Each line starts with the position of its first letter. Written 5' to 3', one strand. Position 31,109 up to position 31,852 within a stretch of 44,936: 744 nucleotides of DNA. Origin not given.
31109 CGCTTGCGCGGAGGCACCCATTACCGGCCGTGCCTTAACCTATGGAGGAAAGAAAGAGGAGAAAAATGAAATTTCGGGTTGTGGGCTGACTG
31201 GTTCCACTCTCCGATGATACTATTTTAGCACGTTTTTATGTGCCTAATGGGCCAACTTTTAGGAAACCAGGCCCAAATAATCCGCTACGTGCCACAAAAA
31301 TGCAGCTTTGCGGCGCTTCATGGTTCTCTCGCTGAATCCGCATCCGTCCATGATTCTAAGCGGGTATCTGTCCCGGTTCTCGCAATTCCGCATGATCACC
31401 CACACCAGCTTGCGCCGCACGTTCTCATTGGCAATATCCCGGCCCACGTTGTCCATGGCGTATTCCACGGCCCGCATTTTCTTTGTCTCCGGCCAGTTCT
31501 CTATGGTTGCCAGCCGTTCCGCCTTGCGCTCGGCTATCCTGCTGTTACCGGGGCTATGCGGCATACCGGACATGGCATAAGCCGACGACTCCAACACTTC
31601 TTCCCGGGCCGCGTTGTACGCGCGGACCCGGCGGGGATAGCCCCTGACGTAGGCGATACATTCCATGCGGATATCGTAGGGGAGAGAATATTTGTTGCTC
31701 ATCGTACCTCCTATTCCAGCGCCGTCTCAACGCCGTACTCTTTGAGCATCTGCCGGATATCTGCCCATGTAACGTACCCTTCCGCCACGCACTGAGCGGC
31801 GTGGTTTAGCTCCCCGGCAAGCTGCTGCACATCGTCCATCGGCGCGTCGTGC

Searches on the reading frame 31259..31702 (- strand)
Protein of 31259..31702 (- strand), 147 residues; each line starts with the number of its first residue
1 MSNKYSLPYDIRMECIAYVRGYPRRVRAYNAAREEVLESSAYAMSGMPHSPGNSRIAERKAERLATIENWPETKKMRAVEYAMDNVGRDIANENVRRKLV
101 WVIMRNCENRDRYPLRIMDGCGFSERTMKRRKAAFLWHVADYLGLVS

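Call 24: search_protein_families(library=phrogs, max_evalue=0.001, proteins=[window:31259-31702:-])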
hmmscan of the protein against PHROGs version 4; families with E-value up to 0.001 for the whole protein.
window:31259-31702:- (147 aa): 1 family
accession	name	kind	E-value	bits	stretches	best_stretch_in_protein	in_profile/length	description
phrog_248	-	transcription regulation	1.4e-05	26.2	1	22-146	32-140/161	transcriptional activator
